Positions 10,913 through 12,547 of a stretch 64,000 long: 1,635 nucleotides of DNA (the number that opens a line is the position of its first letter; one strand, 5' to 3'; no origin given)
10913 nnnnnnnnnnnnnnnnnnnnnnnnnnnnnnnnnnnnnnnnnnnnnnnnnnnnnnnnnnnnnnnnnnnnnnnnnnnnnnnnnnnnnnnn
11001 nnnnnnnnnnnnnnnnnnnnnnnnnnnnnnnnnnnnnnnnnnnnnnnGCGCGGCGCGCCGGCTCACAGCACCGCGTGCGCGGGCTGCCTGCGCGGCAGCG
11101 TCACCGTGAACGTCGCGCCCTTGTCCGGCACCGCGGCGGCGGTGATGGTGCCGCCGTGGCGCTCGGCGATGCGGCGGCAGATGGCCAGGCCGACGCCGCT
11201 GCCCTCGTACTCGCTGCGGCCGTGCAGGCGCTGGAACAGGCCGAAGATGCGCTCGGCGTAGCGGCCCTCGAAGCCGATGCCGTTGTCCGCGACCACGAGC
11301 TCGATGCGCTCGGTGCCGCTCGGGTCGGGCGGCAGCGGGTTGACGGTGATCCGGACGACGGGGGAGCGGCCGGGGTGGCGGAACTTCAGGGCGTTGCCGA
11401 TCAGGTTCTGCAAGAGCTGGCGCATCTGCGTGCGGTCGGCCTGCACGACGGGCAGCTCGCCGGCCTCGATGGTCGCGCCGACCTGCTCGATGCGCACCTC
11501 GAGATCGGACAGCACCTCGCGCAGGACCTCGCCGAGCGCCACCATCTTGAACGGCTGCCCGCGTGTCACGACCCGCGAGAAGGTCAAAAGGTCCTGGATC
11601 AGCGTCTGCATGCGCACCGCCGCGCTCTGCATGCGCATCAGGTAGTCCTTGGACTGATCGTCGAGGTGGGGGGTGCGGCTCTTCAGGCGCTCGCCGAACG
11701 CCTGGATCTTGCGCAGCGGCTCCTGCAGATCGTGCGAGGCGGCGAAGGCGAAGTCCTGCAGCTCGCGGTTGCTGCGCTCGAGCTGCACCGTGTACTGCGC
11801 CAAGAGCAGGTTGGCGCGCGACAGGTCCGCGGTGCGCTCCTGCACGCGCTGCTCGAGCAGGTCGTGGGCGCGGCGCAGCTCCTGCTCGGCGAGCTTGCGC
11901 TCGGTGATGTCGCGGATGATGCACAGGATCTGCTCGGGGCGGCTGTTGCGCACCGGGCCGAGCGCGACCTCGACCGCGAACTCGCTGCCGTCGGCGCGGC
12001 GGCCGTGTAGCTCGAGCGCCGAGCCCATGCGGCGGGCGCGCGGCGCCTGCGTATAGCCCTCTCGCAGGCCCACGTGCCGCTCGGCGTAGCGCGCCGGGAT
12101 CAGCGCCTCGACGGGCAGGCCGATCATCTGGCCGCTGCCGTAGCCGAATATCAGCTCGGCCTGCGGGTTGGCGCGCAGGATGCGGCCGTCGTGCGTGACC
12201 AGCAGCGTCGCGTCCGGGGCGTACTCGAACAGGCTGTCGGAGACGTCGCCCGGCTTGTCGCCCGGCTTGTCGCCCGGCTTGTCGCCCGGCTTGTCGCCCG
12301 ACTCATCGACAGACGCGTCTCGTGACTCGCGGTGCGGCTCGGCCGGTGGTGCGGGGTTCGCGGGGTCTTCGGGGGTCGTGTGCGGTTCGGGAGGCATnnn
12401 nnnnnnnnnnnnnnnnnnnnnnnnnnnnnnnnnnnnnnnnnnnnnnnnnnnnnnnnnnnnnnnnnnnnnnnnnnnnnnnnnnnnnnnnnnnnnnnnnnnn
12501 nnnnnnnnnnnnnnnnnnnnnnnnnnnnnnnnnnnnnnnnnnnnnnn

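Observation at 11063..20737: Non-canonical cbb3 oxidase locus: ccoI-ccoS upstream, fused ccoNO, monoheme ccoP, no ccoH, DsbD_2 protein, terminal PAS kinase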

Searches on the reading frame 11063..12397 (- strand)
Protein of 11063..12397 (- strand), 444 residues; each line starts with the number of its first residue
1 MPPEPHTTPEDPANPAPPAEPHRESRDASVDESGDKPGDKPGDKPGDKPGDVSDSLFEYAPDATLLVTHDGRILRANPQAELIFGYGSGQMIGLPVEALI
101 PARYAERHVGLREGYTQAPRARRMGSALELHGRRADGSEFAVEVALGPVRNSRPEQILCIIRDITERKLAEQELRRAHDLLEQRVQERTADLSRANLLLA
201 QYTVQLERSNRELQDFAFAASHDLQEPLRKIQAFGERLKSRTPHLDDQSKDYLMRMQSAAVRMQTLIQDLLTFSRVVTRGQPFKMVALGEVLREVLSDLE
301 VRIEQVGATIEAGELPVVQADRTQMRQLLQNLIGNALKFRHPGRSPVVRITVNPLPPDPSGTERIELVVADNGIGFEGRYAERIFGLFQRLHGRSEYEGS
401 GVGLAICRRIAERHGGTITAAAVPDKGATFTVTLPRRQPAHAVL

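Call 4: search_protein_families(library=pfam, proteins=[window:11063-12397:-], max_evalue=0.01)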
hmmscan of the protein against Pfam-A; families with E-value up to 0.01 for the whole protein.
window:11063-12397:- (444 aa): 7 families
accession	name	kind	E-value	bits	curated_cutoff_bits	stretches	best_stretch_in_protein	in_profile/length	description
PF02518.31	HATPase_c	-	5.1e-26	91.7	26.4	1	321-437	2-110/111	Histidine kinase-, DNA gyrase B-, and HSP90-like ATPase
PF13426.13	PAS_9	-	8.3e-15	55.4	27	1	61-166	1-103/103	PAS domain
PF00989.32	PAS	-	6.9e-13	49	22.6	1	55-164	5-113/113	PAS fold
PF08448.16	PAS_4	-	2.1e-12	47.7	23.1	1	58-168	2-109/110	PAS fold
PF00512.31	HisKA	-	7.1e-12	45.6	26.9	1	214-275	3-62/66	His Kinase A (phospho-acceptor) domain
PF13188.13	PAS_8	-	3.5e-06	27.2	21.8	1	55-105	5-52/65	PAS domain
PF24820.1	Diguanyl_cycl_sensor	-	0.0041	17.5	28.1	1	58-162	3-108/109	Diguanylate cyclase-like sensor domain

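Call 5: search_protein_families(library=ncbifam, proteins=[window:11063-12397:-], max_evalue=0.01)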
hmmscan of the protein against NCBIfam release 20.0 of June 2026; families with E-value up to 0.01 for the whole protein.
window:11063-12397:- (444 aa): 81 families (the best 25 are shown)
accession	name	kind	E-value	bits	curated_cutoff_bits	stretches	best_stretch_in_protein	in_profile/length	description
NF047465.1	hybrid_HK_LvrA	exception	1.1e-44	152.6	1200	1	204-436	591-818/819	hybrid histidine kinase/response regulator LvrA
NF046044.1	PnpS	equivalog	1.2e-37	129.9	400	1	197-435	154-390/390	two-component system histidine kinase PnpS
TIGR02966.1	phoR_proteo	equivalog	4.5e-37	127.8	334.2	1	193-434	94-333/333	phosphate regulon sensor histidine kinase PhoR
TIGR02956.1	TMAO_torS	equivalog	4.2e-33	114.5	676.5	1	166-437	410-683/967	TMAO reductase system sensor histidine kinase/response regulator TorS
NF033092.0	HK_WalK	equivalog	2.7e-30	105.5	725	1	199-435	359-593/594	cell wall metabolism sensor histidine kinase WalK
NF008468.0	PRK11360.1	equivalog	3.4e-30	105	646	2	219-439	402-611/616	two-component system sensor histidine kinase AtoS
NF006800.0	PRK09303.1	equivalog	6.7e-30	104.3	342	1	178-435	116-376/383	histidine kinase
NF008302.0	PRK11091.1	equivalog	3.3e-28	98.3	838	1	201-436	271-505/779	aerobic respiration two-component sensor histidine kinase ArcB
NF008312.0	PRK11100.1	equivalog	6e-27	94.6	356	1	199-437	243-475/477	two-component system sensor histidine kinase CreC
NF041735.1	hist_kin_RppB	equivalog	7.2e-27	94.3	400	1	207-435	210-438/438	two-component system sensor histidine kinase RppB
NF041777.1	sens_FixL_Rhizob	equivalog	1.9e-26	92.8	850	1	55-436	127-481/485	sensor protein FixL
NF047874.1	MASE3_PAS_HK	subfamily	4e-26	92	560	1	54-437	268-626/655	MASE3 domain-containing sensor histidine kinase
NF041880.1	EPS_EpsF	equivalog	1.3e-25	89.9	900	1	207-435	267-492/492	response regulator EpsF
NF045911.1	TCSHisKinNblS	equivalog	6.5e-25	87.5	1000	1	55-434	270-618/621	two-component system sensor histidine kinase NblS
TIGR00229.1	sensory_box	domain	1.8e-24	86.3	22.9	1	55-174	9-126/126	PAS domain S-box protein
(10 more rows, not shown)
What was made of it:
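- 11063..12397 (-): Soluble PAS-HisKA-HATPase histidine kinase of 444 aa. PAS spans about residues 55-170 (coordinates 11888-12235). The F-alpha histidine is His108 (codon 12074-12076) and the H-box histidine is His222. Pfam and NCBIfam (calls 4, 5).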

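Call 20: find_homologous_proteins(query=window:11063-12397:-, max_evalue=1e-20)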
Query window:11063-12397:- (444 aa): 8000 proteins with E <= 1e-20 among 8000 candidates; the best 120 are listed.
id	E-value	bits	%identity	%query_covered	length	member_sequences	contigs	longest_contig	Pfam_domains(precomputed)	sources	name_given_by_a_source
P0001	2.2e-226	770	89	89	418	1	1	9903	PF13426.14,PF08448.17,PF02518.32,PF00512.32,PF00989.32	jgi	jgi:two-component system sensor kinase FixL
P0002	3.5e-179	615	73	90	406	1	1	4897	PF13426.14,PF13188.14,PF08448.17,PF02518.32,PF00512.32,PF00989.32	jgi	jgi:PAS domain S-box-containing protein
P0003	2.6e-178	612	74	87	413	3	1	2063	PF13426.14,PF13188.14,PF08448.17,PF02518.32,PF00512.32,PF00989.32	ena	-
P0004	6.1e-176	604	71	88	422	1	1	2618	PF13426.14,PF08448.17,PF02518.32,PF00512.32,PF00989.32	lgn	-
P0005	9.2e-171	587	70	88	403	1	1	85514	PF13426.14,PF13188.14,PF08448.17,PF02518.32,PF00512.32,PF00989.32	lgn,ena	-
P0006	2.1e-169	583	70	90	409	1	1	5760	PF13426.14,PF13188.14,PF08448.17,PF02518.32,PF00512.32,PF00989.32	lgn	-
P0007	2.1e-154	533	66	87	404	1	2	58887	PF13426.14,PF13188.14,PF08448.17,PF02518.32,PF00512.32,PF00989.32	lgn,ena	-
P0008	1.1e-150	521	62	87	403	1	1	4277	PF13426.14,PF13188.14,PF08448.17,PF02518.32,PF00512.32,PF00989.32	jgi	jgi:two-component system sensor kinase FixL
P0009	7.6e-149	515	64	87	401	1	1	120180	PF13426.14,PF13188.14,PF08448.17,PF02518.32,PF00512.32,PF00989.32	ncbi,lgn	-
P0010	6.5e-142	492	61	89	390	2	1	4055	PF13426.14,PF13188.14,PF08448.17,PF02518.32,PF00512.32,PF00989.32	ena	-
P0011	1.8e-141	491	61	88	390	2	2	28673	PF13426.14,PF13188.14,PF08448.17,PF02518.32,PF00512.32,PF00989.32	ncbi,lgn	-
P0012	1.8e-139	484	60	89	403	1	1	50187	PF13426.14,PF13188.14,PF08448.17,PF02518.32,PF00512.32,PF00989.32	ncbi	-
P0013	3.1e-136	473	59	86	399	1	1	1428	PF13426.14,PF13188.14,PF08448.17,PF02518.32,PF00512.32,PF00989.32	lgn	-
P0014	5.8e-136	472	58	87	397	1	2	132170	PF13426.14,PF13188.14,PF08448.17,PF02518.32,PF00512.32,PF00989.32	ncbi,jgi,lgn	jgi:two-component system sensor kinase FixL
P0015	7.9e-136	472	45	86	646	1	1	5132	PF08447.19,PF13426.14,PF13188.14,PF12860.14,PF24820.2,PF17765.8,PF08448.17,PF02518.32,PF00512.32,PF00989.32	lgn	-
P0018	1.2e-130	455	58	90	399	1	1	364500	PF13426.14,PF13188.14,PF08448.17,PF02518.32,PF00512.32,PF00989.32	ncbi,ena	-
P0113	1.6e-100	356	49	86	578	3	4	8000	PF13596.13,PF08447.19,PF13426.14,PF13188.14,PF12860.14,PF08448.17,PF02518.32,PF00512.32,PF00989.32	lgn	-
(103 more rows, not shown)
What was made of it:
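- PAS-kinase proteins of this general type are extremely common: 8000 hits at E<1e-20 (call 20).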

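Call 21: find_encoding_contigs(protein=P0001, flank=10000, max_places=2)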
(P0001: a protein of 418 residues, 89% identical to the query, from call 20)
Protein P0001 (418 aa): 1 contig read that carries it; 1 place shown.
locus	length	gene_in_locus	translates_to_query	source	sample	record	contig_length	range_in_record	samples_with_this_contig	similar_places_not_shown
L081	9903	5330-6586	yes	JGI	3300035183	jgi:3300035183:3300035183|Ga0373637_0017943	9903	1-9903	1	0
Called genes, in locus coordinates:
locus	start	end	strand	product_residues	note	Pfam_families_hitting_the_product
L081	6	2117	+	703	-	-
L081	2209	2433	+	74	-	PF05545:FixQ (weak)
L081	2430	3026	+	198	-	PF14715:FixP_N, PF13442:Cytochrome_CBB3, PF00034:Cytochrom_C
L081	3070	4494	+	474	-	PF12801:Fer4_5, PF13237:Fer4_10 (faint), PF13534:Fer4_17 (faint), PF12838:Fer4_7 (weak), PF13183:Fer4_8 (faint), PF13746:Fer4_18, PF11614:FixG_C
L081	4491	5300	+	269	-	PF13386:DsbD_2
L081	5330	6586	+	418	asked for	PF00989:PAS, PF08448:PAS_4, PF13426:PAS_9, PF00512:HisKA, PF02518:HATPase_c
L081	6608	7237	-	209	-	PF12724:Flavodoxin_5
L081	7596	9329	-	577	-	PF00873:ACR_tran, PF03176:MMPL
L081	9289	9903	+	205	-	?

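Call 22: find_encoding_contigs(protein=P0005, flank=10000, max_places=2)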
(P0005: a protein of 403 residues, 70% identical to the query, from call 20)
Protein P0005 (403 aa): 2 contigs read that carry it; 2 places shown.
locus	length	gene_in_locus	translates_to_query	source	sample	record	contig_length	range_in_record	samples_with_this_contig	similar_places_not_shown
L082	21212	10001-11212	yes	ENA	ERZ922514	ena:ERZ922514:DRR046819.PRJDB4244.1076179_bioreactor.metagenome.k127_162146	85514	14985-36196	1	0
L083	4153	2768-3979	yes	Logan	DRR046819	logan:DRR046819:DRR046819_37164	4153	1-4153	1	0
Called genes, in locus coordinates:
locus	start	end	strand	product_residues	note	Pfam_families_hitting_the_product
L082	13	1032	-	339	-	-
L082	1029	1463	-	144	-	PF12840:HTH_20, PF01022:HTH_5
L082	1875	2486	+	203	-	PF00069:Pkinase, PF07714:PK_Tyr_Ser-Thr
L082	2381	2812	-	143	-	PF00582:Usp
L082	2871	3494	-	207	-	PF00582:Usp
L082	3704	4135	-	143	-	-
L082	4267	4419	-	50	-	-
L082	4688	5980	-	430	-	PF02308:MgtC, PF13194:DUF4010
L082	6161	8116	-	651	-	PF00989:PAS, PF08448:PAS_4, PF13188:PAS_8, PF24820:Diguanyl_cycl_sensor, PF13426:PAS_9, PF12860:PAS_7, PF00512:HisKA, PF02518:HATPase_c, +1 more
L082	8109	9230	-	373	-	PF00072:Response_reg, PF00512:HisKA, PF13581:HATPase_c_2 (weak), PF02518:HATPase_c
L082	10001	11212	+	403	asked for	PF00989:PAS, PF13188:PAS_8 (weak), PF08448:PAS_4, PF13426:PAS_9, PF00512:HisKA, PF02518:HATPase_c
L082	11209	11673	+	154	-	PF00072:Response_reg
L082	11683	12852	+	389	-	PF00072:Response_reg, PF00512:HisKA, PF02518:HATPase_c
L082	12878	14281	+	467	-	PF00072:Response_reg, PF00158:Sigma54_activat, PF01078:Mg_chelatase (faint), PF13191:AAA_16 (weak), PF14532:Sigma54_activ_2, PF07728:AAA_5, PF25601:AAA_lid_14, PF02954:HTH_8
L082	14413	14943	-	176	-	-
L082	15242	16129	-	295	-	PF00126:HTH_1, PF03466:LysR_substrate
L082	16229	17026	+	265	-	PF02900:LigB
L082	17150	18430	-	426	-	PF02550:AcetylCoA_hydro, PF13336:AcetylCoA_hyd_C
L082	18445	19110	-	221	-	PF00582:Usp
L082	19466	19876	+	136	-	PF00571:CBS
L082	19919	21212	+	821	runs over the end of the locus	PF12156:ATPase-cat_bd (weak), PF00122:E1-E2_ATPase (weak), PF00702:Hydrolase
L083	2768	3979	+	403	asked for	PF00989:PAS, PF13188:PAS_8 (weak), PF08448:PAS_4, PF13426:PAS_9, PF00512:HisKA, PF02518:HATPase_c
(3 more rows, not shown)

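Call 23: find_encoding_contigs(protein=P0009, flank=10000, max_places=2)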
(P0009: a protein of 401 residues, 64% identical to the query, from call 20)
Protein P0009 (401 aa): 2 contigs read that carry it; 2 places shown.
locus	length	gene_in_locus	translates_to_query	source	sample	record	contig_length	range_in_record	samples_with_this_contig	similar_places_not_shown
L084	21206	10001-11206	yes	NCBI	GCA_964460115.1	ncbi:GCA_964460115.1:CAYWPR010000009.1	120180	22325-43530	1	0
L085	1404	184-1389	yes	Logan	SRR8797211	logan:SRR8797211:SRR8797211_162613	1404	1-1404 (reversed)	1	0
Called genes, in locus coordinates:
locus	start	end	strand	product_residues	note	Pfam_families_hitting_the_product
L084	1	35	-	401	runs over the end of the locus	PF13669:Glyoxalase_4 (faint), PF00903:Glyoxalase (weak)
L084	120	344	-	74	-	-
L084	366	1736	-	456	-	PF07787:TMEM43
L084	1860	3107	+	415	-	PF01370:Epimerase, PF07993:NAD_binding_4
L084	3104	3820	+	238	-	PF00106:adh_short, PF08659:KR, PF01370:Epimerase (faint), PF13561:adh_short_C2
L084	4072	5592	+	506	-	PF07504:FTP, PF01447:Peptidase_M4, PF02868:Peptidase_M4_C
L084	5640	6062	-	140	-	PF25056:DUF7793 (weak), PF11964:SpoIIAA-like (weak)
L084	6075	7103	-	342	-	PF13688:Reprolysin_5 (weak)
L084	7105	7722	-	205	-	-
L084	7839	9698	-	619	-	-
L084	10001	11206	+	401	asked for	PF00989:PAS, PF13188:PAS_8 (weak), PF08448:PAS_4, PF13426:PAS_9, PF00512:HisKA, PF02518:HATPase_c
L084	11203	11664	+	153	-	PF00072:Response_reg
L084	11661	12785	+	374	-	PF00072:Response_reg, PF00512:HisKA, PF02518:HATPase_c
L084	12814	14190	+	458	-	PF00072:Response_reg, PF00158:Sigma54_activat, PF14532:Sigma54_activ_2, PF01078:Mg_chelatase (faint), PF07728:AAA_5, PF25601:AAA_lid_14, PF02954:HTH_8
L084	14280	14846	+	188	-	-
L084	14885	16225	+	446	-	PF05936:T6SS_VasE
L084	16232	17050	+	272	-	PF09850:DotU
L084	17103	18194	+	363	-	PF07719:TPR_2 (faint), PF13174:TPR_6 (faint), PF13176:TPR_7 (faint), PF13424:TPR_12 (faint), PF13428:TPR_14 (faint), PF13429:TPR_15 (faint), PF13432:TPR_16 (faint), PF21033:RMD1-3 (faint), +2 more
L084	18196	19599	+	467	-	PF01094:ANF_receptor, PF13458:Peripla_BP_6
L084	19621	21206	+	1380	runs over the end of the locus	PF14331:IcmF-related_N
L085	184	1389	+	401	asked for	PF00989:PAS, PF13188:PAS_8 (weak), PF08448:PAS_4, PF13426:PAS_9, PF00512:HisKA, PF02518:HATPase_c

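Call 24: find_encoding_contigs(protein=P0007, flank=10000, max_places=1)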
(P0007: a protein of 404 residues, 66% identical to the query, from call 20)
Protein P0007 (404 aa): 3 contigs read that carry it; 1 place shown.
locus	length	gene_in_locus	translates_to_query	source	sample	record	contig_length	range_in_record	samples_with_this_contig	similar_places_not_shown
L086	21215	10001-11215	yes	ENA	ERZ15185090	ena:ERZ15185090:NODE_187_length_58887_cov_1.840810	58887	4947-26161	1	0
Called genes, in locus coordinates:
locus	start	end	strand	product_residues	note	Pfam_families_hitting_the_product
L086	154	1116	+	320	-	-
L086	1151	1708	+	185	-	PF04542:Sigma70_r2, PF08281:Sigma70_r4_2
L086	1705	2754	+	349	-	-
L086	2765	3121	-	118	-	-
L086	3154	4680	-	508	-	PF00158:Sigma54_activat, PF14532:Sigma54_activ_2, PF07728:AAA_5, PF25601:AAA_lid_14, PF02954:HTH_8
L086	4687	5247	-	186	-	PF01242:PTPS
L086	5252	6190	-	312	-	PF00892:EamA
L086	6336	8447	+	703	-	PF05649:Peptidase_M13_N, PF01431:Peptidase_M13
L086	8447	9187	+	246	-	PF03767:Acid_phosphat_B (faint)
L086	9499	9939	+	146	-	-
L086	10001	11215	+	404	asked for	PF00989:PAS, PF13188:PAS_8, PF08448:PAS_4, PF13426:PAS_9, PF00512:HisKA, PF02518:HATPase_c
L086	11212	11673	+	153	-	PF00072:Response_reg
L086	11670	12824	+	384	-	PF00072:Response_reg, PF00512:HisKA, PF02518:HATPase_c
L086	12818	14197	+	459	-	PF00072:Response_reg, PF00158:Sigma54_activat, PF13191:AAA_16 (weak), PF14532:Sigma54_activ_2, PF07728:AAA_5 (weak), PF25601:AAA_lid_14, PF02954:HTH_8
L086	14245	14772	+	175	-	PF14595:Thioredoxin_9 (weak), PF00085:Thioredoxin, PF13098:Thioredoxin_2 (weak), PF13905:Thioredoxin_8 (faint)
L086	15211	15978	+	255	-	-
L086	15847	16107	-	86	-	-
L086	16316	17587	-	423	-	PF02550:AcetylCoA_hydro, PF13336:AcetylCoA_hyd_C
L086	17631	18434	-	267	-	PF00582:Usp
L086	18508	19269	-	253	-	PF13386:DsbD_2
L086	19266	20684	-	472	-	PF12801:Fer4_5, PF13534:Fer4_17 (faint), PF12838:Fer4_7 (weak), PF13183:Fer4_8 (faint), PF13746:Fer4_18, PF11614:FixG_C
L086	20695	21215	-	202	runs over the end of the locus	PF14715:FixP_N, PF00034:Cytochrom_C (weak), PF13442:Cytochrome_CBB3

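Call 25: find_encoding_contigs(protein=P0012, flank=10000, max_places=1)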
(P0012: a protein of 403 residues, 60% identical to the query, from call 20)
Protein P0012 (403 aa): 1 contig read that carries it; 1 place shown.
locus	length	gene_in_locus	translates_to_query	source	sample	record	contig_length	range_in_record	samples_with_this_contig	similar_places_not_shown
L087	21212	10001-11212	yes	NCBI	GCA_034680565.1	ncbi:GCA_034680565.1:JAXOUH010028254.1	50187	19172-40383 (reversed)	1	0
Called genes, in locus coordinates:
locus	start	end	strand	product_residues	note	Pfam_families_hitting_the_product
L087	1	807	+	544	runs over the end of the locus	PF04151:PPC (weak)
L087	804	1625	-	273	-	PF10720:DUF2515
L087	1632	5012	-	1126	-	PF05345:He_PIG (weak)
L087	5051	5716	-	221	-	PF09997:DUF2238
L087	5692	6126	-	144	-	PF00571:CBS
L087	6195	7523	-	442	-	PF02550:AcetylCoA_hydro, PF13336:AcetylCoA_hyd_C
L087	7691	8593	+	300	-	PF00582:Usp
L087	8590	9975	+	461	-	PF00072:Response_reg, PF00158:Sigma54_activat, PF14532:Sigma54_activ_2, PF07724:AAA_2 (faint), PF07728:AAA_5, PF25601:AAA_lid_14, PF02954:HTH_8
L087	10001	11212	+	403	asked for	PF00989:PAS, PF13188:PAS_8 (weak), PF08448:PAS_4, PF13426:PAS_9, PF00512:HisKA, PF02518:HATPase_c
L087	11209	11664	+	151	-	PF00072:Response_reg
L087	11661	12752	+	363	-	PF00072:Response_reg, PF00512:HisKA, PF02518:HATPase_c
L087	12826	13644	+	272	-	PF00582:Usp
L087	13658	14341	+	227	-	PF04140:ICMT, PF04191:PEMT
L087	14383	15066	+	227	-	-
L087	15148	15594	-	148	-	PF01850:PIN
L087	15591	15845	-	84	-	PF19891:DUF6364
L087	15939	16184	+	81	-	PF02604:PhdYeFM_antitox (weak)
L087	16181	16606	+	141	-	-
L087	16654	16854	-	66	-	-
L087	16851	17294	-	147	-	-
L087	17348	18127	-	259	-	-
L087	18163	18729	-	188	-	PF13386:DsbD_2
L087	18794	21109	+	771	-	PF00403:HMA (faint), PF00122:E1-E2_ATPase, PF00702:Hydrolase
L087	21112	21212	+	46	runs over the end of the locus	-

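Call 26: find_encoding_contigs(protein=P0002, flank=10000, max_places=1)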
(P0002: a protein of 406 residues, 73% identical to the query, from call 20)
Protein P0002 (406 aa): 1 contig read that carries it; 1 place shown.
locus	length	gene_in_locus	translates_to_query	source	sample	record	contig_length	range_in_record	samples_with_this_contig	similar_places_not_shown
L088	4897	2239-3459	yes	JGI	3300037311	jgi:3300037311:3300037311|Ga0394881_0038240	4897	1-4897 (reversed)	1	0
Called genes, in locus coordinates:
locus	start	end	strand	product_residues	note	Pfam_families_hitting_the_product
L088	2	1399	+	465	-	?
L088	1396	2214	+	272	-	PF13386:DsbD_2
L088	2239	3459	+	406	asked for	PF00989:PAS, PF08448:PAS_4, PF13188:PAS_8 (weak), PF13426:PAS_9, PF00512:HisKA, PF02518:HATPase_c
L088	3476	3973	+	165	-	PF00072:Response_reg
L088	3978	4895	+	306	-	?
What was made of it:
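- Three place it directly after DsbD_2 with a 24-30 bp spacer (calls 21, 26; window).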

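Call 27: find_encoding_contigs(protein=P0014, flank=10000, max_places=1)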
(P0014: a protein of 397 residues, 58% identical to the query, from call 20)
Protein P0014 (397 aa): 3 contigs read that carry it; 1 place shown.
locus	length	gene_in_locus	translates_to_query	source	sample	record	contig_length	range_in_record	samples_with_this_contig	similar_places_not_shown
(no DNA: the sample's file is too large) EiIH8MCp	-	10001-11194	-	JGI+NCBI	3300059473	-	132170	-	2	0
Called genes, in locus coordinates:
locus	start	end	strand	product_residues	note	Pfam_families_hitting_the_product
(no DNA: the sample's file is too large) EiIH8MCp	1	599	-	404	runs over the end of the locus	PF12704:MacB_PCD, PF02687:FtsX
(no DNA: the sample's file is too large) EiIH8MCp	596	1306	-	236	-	PF00005:ABC_tran, PF13304:AAA_21 (faint)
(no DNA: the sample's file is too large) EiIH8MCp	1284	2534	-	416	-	PF25997:BSH_YhbJ (faint), PF25990:Beta-barrel_YknX (faint), PF25917:BSH_RND, PF25954:Beta-barrel_RND_2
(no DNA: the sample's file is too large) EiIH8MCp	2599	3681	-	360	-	PF00072:Response_reg, PF00512:HisKA, PF10090:HPTransfase (weak), PF02518:HATPase_c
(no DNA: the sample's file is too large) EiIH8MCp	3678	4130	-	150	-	PF00072:Response_reg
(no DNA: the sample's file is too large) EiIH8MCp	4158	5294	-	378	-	PF00989:PAS, PF08448:PAS_4, PF12860:PAS_7 (faint), PF13188:PAS_8, PF13426:PAS_9, PF00512:HisKA, PF02518:HATPase_c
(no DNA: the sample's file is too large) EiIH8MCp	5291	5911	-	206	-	PF13521:AAA_28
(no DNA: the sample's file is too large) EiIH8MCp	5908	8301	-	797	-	PF00690:Cation_ATPase_N, PF00122:E1-E2_ATPase, PF00702:Hydrolase, PF13246:Cation_ATPase, PF08282:Hydrolase_3 (faint), PF00689:Cation_ATPase_C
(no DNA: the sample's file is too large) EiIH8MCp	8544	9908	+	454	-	PF00072:Response_reg, PF00158:Sigma54_activat, PF14532:Sigma54_activ_2, PF07728:AAA_5, PF25601:AAA_lid_14, PF02954:HTH_8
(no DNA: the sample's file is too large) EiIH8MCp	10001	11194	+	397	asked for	PF00989:PAS, PF13188:PAS_8, PF08448:PAS_4, PF13426:PAS_9, PF00512:HisKA, PF02518:HATPase_c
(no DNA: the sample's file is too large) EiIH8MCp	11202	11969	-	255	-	PF13386:DsbD_2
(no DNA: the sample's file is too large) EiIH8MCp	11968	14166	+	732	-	PF00122:E1-E2_ATPase, PF00702:Hydrolase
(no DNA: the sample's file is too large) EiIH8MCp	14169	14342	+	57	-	PF03597:FixS (weak)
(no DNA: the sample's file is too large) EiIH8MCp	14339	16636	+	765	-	PF00115:COX1, PF02433:FixO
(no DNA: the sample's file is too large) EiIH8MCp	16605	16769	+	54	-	-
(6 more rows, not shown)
